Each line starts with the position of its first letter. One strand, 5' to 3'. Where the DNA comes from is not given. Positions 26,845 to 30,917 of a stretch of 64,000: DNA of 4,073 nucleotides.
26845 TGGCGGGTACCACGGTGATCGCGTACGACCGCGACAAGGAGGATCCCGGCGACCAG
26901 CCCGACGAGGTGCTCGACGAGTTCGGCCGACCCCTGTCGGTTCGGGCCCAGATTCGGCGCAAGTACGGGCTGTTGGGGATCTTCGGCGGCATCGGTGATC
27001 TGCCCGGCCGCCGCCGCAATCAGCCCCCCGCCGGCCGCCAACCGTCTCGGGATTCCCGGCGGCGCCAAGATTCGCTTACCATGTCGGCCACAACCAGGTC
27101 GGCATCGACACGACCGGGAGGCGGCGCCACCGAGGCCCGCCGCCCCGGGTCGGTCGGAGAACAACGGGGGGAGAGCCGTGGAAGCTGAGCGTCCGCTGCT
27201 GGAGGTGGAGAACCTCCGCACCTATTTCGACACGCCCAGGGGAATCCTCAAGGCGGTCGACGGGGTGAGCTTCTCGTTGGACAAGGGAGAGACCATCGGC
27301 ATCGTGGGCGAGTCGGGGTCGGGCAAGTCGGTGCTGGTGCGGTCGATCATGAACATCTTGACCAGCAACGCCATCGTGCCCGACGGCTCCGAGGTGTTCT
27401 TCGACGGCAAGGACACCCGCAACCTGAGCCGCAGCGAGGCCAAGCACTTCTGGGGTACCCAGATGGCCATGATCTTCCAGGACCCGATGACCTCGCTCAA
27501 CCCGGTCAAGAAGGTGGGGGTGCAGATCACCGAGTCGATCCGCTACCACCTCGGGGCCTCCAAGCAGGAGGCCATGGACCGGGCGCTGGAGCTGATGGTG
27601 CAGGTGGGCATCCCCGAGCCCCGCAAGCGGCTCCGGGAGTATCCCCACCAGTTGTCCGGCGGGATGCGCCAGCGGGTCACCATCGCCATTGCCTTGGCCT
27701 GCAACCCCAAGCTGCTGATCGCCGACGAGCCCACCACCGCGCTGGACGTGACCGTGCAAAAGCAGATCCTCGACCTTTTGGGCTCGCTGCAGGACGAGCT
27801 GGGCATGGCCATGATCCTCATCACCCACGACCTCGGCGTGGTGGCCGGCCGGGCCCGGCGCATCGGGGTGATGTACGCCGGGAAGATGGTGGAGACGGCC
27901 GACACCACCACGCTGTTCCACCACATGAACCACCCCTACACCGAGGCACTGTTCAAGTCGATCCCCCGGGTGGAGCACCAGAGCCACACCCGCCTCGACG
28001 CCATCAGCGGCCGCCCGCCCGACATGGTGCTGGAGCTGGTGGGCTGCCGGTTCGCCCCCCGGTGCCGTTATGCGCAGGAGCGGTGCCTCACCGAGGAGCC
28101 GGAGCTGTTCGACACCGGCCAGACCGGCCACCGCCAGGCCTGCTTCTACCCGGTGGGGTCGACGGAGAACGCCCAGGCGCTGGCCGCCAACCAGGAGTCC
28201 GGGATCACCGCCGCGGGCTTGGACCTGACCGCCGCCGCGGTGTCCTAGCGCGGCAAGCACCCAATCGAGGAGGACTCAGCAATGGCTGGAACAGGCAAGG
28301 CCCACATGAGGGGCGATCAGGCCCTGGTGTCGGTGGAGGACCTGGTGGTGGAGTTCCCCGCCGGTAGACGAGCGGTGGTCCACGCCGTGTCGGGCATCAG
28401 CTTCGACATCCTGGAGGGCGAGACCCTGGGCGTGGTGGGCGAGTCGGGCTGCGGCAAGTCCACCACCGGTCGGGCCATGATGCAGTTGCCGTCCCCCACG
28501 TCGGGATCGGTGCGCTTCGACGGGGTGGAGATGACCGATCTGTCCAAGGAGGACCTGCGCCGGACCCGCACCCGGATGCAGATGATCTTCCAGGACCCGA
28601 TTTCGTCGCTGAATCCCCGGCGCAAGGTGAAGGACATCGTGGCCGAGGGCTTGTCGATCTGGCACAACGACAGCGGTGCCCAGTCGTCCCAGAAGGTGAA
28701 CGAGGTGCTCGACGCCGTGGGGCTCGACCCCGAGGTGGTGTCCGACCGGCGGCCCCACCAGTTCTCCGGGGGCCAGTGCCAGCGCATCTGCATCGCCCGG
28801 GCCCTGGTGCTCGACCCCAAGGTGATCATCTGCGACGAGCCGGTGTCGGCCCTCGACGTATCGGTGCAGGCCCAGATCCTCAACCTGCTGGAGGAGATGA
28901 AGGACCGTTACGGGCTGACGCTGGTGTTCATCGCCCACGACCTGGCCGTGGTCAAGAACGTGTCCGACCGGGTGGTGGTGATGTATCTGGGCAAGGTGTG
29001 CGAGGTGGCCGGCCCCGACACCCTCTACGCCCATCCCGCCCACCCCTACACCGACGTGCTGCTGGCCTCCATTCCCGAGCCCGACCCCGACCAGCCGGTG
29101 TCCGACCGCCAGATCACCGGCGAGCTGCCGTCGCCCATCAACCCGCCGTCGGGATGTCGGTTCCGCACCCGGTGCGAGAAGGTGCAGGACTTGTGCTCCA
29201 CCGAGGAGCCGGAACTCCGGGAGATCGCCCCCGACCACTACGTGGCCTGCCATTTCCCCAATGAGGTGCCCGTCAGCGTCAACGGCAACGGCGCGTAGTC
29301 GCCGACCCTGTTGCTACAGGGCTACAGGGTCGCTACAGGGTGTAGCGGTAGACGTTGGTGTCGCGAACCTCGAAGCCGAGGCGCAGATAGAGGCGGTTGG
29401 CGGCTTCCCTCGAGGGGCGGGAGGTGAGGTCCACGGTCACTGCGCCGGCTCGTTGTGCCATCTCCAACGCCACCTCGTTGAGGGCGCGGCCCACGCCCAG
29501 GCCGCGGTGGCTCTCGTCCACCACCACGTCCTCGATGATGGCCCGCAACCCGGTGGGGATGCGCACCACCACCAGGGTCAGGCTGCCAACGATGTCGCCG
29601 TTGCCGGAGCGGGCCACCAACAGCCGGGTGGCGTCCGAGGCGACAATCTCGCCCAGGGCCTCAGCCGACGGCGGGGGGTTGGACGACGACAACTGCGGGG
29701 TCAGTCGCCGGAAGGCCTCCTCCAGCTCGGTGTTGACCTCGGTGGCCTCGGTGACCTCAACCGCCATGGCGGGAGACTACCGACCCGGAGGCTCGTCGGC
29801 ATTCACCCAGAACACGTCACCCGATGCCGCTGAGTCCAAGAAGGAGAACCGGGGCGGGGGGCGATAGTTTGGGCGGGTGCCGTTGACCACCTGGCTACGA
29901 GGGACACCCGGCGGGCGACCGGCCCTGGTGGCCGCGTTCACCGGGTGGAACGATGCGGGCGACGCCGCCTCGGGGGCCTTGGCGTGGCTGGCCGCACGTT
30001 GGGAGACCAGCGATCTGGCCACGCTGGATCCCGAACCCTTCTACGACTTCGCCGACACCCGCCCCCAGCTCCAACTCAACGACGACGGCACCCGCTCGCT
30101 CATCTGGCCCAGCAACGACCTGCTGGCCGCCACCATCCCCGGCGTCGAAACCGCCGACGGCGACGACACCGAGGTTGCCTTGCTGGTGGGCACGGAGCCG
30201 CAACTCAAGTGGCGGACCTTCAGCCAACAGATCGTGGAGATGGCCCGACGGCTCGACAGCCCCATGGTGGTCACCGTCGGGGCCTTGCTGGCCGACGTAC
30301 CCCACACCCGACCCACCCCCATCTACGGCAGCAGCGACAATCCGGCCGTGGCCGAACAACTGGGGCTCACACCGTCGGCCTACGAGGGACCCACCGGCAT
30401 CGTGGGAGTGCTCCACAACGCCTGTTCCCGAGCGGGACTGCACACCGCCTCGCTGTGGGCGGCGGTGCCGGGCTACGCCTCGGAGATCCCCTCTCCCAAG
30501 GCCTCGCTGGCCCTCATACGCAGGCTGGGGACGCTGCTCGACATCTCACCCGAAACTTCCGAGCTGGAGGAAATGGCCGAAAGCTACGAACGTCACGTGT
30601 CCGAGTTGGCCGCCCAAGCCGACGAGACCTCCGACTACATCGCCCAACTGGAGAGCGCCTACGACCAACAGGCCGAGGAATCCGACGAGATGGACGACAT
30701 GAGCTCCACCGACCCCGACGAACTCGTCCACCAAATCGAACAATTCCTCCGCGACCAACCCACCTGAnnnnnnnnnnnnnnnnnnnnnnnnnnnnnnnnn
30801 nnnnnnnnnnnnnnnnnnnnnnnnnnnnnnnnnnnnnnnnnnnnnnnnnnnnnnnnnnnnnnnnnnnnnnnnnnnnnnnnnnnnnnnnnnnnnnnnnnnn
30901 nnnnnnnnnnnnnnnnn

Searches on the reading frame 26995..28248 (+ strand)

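Call 10: search_protein_families(library=pfam, proteins=[window:26995-28248:+], max_evalue=0.01)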
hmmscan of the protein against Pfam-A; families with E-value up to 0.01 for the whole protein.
window:26995-28248:+ (417 aa): 9 families
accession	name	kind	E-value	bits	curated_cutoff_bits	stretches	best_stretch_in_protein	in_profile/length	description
PF00005.33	ABC_tran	-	8e-30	104.7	25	1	89-248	2-137/137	ABC transporter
PF08352.17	oligo_HPY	-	4.4e-18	65.9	27.1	1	299-364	1-65/65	Oligopeptide/dipeptide transporter, C-terminal region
PF13304.12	AAA_21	-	1.8e-06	28.7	27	1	210-283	228-303/304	AAA domain, putative AbiEii toxin, Type IV TA system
PF02463.25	SMC_N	-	7.2e-06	26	40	1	100-295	26-214/220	RecF/RecN/SMC N terminal domain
PF13555.12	AAA_29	-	0.00038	20.6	27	1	89-126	13-50/61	P-loop containing region of AAA domain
PF13191.12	AAA_16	-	0.0015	19.5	32.6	1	99-128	25-55/167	AAA ATPase domain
PF13401.12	AAA_22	-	0.0038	18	27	0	103-276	10-121/130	AAA domain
PF00006.31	ATP-synt_ab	-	0.0063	16.6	29.5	0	86-124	3-40/213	ATP synthase alpha/beta family, nucleotide-binding domain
PF05729.18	NACHT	-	0.0068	16.7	26.7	0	100-129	2-31/167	NACHT domain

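Call 11: search_protein_families(library=ncbifam, proteins=[window:26995-28248:+], max_evalue=0.01)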
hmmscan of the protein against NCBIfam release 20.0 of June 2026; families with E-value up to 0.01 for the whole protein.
window:26995-28248:+ (417 aa): 192 families (the best 25 are shown)
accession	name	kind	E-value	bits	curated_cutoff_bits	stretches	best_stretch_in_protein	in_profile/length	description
NF008246.0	PRK11022.1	equivalog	7.6e-106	353.9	541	1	68-389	3-320/326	dipeptide ABC transporter ATP-binding protein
NF007010.1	PRK09473.1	subfamily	2.3e-105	351.9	575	1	68-387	1-315/318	oligopeptide ABC transporter ATP-binding protein OppD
NF043079.1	MMSYN1_0167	equivalog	1e-104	351.4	740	2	147-377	298-527/561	oligopeptide ABC transporter ATP-binding protein OppD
NF007613.0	PRK10261.1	equivalog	4.2e-85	286.4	1077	1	66-327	10-276/623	glutathione ABC transporter ATP-binding protein GsiA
NF011713.0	PRK15134.1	equivalog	2.7e-79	267.2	834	1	65-327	2-264/529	microcin C ABC transporter ATP-binding protein YejF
NF008453.0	PRK11308.1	subfamily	4.2e-79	266.2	408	1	64-385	8-325/334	dipeptide ABC transporter ATP-binding protein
NF011674.0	PRK15093.1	equivalog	1.9e-73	247.4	627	1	67-388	2-326/330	putrescine export ABC transporter ATP-binding protein SapD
NF011659.0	PRK15079.1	equivalog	4e-73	246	540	1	69-384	21-329/334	murein tripeptide/oligopeptide ABC transporter ATP binding protein OppF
NF047576.1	opine_ATP_CntF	equivalog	2.7e-69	233.3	385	1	68-328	2-258/264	staphylopine uptake ABC transporter ATP-binding protein CntF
TIGR02770.1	nickel_nikD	equivalog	3.5e-69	232.7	318.7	1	88-320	2-226/230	nickel import ATP-binding protein NikD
NF047578.1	opine_ATP_CntD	equivalog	4.2e-68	229.5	380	1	68-328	2-258/266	staphylopine uptake ABC transporter ATP-binding protein CntD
NF043071.1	DppF_dipep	equivalog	4.3e-68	230.1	660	1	66-384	11-325/331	dipeptide ABC transporter ATP-binding subunit DppF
NF043078.1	MMSYN1_0168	equivalog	1.5e-54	185.7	800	2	198-328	474-602/649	oligopeptide ABC transporter ATP-binding protein OppF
TIGR02769.1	nickel_nikE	equivalog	1.6e-52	178.6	332.55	1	83-323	22-253/265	nickel import ATP-binding protein NikE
NF007739.0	PRK10419.1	subfamily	1.8e-52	178.6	354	1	86-322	26-253/268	nickel ABC transporter ATP-binding protein NikE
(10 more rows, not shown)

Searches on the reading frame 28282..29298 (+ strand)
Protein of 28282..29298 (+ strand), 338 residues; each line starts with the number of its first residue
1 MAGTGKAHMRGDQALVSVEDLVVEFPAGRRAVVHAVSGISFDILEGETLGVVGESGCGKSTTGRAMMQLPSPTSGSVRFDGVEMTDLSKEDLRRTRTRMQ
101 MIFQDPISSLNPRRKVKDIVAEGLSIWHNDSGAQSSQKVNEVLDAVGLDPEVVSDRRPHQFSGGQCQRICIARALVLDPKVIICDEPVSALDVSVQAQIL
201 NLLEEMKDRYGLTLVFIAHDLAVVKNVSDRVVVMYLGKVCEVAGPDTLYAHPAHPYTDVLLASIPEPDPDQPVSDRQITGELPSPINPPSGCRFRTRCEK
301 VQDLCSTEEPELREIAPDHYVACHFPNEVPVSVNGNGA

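Call 10: search_protein_families(library=pfam, proteins=[window:28282-29298:+], max_evalue=0.01)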
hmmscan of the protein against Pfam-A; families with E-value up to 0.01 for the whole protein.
window:28282-29298:+ (338 aa): 5 families
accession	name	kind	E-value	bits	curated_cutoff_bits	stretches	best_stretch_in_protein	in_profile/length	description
PF00005.33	ABC_tran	-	1.6e-33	116.6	25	1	37-188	2-136/137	ABC transporter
PF08352.17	oligo_HPY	-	5.3e-17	62.4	27.1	1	241-305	2-65/65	Oligopeptide/dipeptide transporter, C-terminal region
PF13401.12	AAA_22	-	5.4e-05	24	27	1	51-218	10-122/130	AAA domain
PF13304.12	AAA_21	-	0.0002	21.9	27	1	155-224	232-303/304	AAA domain, putative AbiEii toxin, Type IV TA system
PF02463.25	SMC_N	-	0.0057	16.5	40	1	50-232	28-209/220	RecF/RecN/SMC N terminal domain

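Call 11: search_protein_families(library=ncbifam, proteins=[window:28282-29298:+], max_evalue=0.01)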
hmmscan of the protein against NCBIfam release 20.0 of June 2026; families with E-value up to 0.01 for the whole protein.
window:28282-29298:+ (338 aa): 189 families (the best 25 are shown)
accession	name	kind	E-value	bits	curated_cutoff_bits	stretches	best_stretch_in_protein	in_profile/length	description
NF011659.0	PRK15079.1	equivalog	1.2e-114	382.5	540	1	29-324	33-329/334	murein tripeptide/oligopeptide ABC transporter ATP binding protein OppF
NF008453.0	PRK11308.1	subfamily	2.5e-110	368.8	408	1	30-327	32-327/334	dipeptide ABC transporter ATP-binding protein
NF043071.1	DppF_dipep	equivalog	7.2e-92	308.3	660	1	30-324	33-325/331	dipeptide ABC transporter ATP-binding subunit DppF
NF043078.1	MMSYN1_0168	equivalog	1.4e-86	291.5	800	3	139-277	473-610/649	oligopeptide ABC transporter ATP-binding protein OppF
NF007613.0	PRK10261.1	equivalog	2.3e-83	280.7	1077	1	17-323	315-613/623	glutathione ABC transporter ATP-binding protein GsiA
NF007010.1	PRK09473.1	subfamily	9.3e-76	254.6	575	1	15-327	1-315/318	oligopeptide ABC transporter ATP-binding protein OppD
NF011713.0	PRK15134.1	equivalog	4.1e-74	250.1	834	1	10-262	270-527/529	microcin C ABC transporter ATP-binding protein YejF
TIGR02769.1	nickel_nikE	equivalog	7e-70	235.5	332.55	1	30-270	21-259/265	nickel import ATP-binding protein NikE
NF008246.0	PRK11022.1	equivalog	3.4e-69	233.4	541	1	14-327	2-318/326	dipeptide ABC transporter ATP-binding protein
NF007739.0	PRK10419.1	subfamily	1.2e-65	221.7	354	1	28-243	20-234/268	nickel ABC transporter ATP-binding protein NikE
NF043079.1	MMSYN1_0167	equivalog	5.1e-63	213.7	740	2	94-321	302-530/561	oligopeptide ABC transporter ATP-binding protein OppD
NF047576.1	opine_ATP_CntF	equivalog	4.5e-58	196.5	385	1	18-263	5-252/264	staphylopine uptake ABC transporter ATP-binding protein CntF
NF047578.1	opine_ATP_CntD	equivalog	5.7e-58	196.2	380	1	18-263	5-252/266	staphylopine uptake ABC transporter ATP-binding protein CntD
TIGR02770.1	nickel_nikD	equivalog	2.6e-55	187.3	318.7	1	36-262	2-227/230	nickel import ATP-binding protein NikD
NF011692.0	PRK15112.1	equivalog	1e-51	176.1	452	1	29-263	23-253/269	putrescine export ABC transporter ATP-binding protein SapF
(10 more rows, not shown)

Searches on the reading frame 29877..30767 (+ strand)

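Call 10: search_protein_families(library=pfam, proteins=[window:29877-30767:+], max_evalue=0.01)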
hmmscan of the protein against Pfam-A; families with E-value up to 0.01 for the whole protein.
window:29877-30767:+ (296 aa): 1 family
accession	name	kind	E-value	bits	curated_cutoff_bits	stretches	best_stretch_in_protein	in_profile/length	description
PF09754.15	PAC2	-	1.4e-52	179.1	25.8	1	20-245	1-215/215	PAC2 family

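Call 11: search_protein_families(library=ncbifam, proteins=[window:29877-30767:+], max_evalue=0.01)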
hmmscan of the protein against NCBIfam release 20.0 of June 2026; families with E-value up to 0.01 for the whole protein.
window:29877-30767:+ (296 aa): 2 families
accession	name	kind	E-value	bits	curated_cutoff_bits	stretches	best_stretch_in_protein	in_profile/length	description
TIGR00162.1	TIGR00162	hypoth_equivalog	5.8e-05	22.6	200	1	62-245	59-237/260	proteasome assembly chaperone family protein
TIGR00161.1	TIGR00161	hypoth_equivalog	0.00019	21.2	199.25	1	114-250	95-227/239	proteasome assembly chaperone family protein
